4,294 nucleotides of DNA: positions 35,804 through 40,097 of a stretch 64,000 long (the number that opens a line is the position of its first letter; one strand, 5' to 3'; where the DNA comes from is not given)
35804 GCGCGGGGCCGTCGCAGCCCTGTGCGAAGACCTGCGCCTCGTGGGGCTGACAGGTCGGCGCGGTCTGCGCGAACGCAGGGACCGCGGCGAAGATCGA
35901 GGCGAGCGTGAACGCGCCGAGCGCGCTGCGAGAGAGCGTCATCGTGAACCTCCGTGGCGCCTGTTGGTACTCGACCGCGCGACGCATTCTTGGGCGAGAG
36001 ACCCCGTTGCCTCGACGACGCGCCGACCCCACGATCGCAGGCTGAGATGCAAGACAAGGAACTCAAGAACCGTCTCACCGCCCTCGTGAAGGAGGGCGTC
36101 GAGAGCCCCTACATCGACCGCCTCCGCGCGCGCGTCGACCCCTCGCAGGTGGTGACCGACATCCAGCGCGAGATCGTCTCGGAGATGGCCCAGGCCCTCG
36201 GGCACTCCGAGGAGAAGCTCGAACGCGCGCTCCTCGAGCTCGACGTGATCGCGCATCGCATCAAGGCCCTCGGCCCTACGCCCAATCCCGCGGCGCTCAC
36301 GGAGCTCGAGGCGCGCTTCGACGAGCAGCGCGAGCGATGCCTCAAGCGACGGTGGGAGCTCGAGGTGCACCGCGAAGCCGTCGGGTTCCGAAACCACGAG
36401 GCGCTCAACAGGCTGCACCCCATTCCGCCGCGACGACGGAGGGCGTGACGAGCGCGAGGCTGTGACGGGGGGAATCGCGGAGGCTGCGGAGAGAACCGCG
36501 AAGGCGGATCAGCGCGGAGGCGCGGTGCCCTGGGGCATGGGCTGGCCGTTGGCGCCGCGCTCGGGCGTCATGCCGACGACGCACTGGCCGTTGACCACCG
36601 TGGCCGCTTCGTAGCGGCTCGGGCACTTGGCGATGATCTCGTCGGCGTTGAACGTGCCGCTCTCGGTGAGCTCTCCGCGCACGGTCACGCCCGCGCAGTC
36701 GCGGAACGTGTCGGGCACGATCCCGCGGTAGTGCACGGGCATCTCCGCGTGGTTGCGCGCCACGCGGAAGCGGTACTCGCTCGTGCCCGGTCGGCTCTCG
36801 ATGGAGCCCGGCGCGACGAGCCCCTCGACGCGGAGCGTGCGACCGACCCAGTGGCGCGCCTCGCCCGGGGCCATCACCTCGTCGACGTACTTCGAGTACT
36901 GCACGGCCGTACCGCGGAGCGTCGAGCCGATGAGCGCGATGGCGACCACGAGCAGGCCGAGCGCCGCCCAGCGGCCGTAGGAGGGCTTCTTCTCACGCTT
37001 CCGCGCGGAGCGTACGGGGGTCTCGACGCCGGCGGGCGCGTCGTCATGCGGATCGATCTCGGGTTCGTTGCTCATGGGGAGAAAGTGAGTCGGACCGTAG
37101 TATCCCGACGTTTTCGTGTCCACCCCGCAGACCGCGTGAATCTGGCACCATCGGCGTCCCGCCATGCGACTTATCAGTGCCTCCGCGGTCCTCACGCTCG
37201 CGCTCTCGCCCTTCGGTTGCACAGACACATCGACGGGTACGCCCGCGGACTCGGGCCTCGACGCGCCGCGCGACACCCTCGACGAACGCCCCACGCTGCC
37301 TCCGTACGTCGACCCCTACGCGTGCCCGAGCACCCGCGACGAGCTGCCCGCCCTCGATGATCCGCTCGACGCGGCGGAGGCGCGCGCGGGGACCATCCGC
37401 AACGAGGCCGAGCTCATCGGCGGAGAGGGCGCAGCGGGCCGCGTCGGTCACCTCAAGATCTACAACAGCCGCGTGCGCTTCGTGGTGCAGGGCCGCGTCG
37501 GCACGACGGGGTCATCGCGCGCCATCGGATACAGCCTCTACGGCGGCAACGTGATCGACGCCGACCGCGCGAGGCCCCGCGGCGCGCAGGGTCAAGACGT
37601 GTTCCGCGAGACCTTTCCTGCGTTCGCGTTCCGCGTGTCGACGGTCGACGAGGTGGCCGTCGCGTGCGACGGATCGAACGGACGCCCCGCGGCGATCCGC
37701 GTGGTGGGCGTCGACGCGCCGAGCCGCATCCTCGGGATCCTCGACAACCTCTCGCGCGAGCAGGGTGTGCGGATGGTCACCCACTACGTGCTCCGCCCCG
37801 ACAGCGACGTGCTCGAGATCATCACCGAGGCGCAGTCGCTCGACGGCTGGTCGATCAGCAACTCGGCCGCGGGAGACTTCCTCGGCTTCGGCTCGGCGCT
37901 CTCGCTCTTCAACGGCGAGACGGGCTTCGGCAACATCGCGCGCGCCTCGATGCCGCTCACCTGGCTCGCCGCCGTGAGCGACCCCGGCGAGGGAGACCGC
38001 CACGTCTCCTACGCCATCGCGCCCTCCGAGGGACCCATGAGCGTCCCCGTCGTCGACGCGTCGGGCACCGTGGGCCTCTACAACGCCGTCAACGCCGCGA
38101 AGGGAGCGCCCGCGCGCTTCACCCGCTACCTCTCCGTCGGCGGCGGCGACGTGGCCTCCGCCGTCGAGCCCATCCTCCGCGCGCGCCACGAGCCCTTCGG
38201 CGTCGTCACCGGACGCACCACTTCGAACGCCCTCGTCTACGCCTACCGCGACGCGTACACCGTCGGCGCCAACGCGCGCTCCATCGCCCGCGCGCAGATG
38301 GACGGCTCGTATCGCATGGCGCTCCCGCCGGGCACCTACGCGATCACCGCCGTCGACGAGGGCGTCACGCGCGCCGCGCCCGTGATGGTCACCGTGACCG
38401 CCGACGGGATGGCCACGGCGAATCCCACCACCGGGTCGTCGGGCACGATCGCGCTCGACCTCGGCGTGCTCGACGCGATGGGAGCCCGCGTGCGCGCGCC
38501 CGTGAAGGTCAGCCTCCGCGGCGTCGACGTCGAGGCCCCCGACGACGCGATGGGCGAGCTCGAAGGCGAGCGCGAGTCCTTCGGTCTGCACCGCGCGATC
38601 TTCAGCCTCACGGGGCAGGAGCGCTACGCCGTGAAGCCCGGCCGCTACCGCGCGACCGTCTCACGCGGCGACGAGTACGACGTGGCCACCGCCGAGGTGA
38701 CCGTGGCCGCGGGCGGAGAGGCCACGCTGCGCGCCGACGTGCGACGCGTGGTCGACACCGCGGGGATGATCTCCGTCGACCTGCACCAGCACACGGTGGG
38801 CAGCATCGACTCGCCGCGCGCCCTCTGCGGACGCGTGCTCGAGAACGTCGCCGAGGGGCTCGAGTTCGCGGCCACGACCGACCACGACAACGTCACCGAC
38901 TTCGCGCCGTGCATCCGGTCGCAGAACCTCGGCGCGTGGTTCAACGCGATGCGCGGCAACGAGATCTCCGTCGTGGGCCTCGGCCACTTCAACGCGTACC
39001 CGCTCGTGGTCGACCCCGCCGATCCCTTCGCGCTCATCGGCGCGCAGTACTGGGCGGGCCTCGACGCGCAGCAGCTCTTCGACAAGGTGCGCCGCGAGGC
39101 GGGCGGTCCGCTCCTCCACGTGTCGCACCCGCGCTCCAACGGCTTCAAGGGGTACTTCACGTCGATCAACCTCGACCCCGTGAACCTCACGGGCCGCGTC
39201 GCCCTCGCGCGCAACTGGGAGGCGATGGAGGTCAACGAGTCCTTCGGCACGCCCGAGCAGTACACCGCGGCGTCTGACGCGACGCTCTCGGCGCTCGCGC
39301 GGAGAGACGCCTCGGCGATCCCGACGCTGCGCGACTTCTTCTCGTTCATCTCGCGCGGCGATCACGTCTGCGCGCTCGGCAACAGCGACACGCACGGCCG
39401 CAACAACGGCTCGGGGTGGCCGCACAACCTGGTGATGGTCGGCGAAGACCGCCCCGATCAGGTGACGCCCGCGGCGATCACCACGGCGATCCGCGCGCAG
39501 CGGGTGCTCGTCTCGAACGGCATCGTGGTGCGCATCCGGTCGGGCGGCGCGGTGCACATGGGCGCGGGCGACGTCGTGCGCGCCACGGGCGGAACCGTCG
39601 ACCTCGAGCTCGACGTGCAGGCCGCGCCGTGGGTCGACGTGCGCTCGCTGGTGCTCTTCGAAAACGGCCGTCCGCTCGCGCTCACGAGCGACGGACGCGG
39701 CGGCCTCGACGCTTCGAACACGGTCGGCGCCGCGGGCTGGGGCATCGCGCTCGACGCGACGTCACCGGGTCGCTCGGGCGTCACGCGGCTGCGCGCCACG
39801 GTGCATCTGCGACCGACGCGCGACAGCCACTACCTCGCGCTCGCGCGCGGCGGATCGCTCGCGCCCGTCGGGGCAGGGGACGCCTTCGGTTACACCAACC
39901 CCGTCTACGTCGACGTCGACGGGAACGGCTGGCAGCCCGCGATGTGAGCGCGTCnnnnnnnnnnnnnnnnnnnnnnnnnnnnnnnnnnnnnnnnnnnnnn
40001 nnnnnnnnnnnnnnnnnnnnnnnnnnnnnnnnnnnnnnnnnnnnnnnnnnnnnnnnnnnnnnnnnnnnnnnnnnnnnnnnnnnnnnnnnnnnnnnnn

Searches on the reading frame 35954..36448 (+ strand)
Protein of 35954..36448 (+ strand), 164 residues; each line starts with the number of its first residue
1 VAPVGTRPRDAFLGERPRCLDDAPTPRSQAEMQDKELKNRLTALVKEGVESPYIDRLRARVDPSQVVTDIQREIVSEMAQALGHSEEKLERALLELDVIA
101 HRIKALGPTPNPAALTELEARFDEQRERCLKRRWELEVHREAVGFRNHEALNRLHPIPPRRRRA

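Call 12: search_protein_families(library=pfam, proteins=[window:35954-36448:+], max_evalue=0.01)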
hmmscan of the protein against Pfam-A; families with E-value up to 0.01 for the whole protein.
window:35954-36448:+ (164 aa): 2 families
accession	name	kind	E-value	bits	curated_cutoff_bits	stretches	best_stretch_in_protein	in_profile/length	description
PF20370.3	DUF6665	-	4.5e-05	24.1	27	1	61-159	13-92/106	Family of unknown function (DUF6665)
PF07830.18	PP2C_C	-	0.0044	17.9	28.5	0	19-70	6-54/80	Protein serine/threonine phosphatase 2C, C-terminal domain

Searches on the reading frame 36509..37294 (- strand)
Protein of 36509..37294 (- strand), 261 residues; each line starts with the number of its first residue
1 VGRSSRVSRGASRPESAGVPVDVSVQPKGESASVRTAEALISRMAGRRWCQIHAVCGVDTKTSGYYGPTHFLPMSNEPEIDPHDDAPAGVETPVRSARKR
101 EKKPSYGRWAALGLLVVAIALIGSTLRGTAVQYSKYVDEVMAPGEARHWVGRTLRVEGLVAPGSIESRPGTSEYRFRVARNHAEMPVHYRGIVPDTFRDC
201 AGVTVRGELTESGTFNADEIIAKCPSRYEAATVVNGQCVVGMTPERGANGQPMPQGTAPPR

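Call 12: search_protein_families(library=pfam, proteins=[window:36509-37294:-], max_evalue=0.01)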
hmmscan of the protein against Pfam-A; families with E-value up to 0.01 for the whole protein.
window:36509-37294:- (261 aa): 1 family
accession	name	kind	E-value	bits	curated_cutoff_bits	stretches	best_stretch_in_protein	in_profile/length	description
PF03100.22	CcmE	-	1.5e-25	89.9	24.6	1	133-230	3-98/99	CcmE domain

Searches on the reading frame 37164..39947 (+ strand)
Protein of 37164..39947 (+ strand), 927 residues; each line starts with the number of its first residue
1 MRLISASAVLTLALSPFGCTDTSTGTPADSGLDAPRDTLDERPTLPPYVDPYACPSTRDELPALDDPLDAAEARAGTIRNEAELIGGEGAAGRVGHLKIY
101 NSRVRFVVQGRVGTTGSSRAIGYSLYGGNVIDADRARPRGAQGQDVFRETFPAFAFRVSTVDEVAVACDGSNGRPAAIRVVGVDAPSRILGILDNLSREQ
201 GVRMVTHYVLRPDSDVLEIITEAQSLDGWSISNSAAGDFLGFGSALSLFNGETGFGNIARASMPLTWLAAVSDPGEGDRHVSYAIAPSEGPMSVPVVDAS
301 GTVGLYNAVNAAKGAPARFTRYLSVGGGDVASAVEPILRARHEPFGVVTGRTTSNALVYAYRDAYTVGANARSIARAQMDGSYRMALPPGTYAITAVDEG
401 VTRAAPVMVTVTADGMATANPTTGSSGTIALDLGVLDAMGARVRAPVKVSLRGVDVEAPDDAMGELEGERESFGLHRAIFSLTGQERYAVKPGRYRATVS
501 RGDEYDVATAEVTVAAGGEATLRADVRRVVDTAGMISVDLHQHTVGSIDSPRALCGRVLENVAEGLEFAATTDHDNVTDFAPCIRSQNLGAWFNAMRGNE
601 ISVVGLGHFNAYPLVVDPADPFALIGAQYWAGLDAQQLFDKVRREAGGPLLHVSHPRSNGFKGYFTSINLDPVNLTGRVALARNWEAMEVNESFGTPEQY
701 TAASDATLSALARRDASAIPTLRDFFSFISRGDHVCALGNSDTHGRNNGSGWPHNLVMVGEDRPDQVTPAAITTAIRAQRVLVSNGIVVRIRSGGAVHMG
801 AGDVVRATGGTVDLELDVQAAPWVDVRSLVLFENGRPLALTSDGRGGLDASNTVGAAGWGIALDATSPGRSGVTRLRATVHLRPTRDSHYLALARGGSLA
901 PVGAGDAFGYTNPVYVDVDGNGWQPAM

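Call 12: search_protein_families(library=pfam, proteins=[window:37164-39947:+], max_evalue=0.01)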
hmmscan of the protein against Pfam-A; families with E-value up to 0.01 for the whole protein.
window:37164-39947:+ (927 aa): 1 family
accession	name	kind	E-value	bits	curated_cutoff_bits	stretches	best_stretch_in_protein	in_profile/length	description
PF13620.12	CarboxypepD_reg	-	0.00026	21.7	32.3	0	350-420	11-78/82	Carboxypeptidase regulatory-like domain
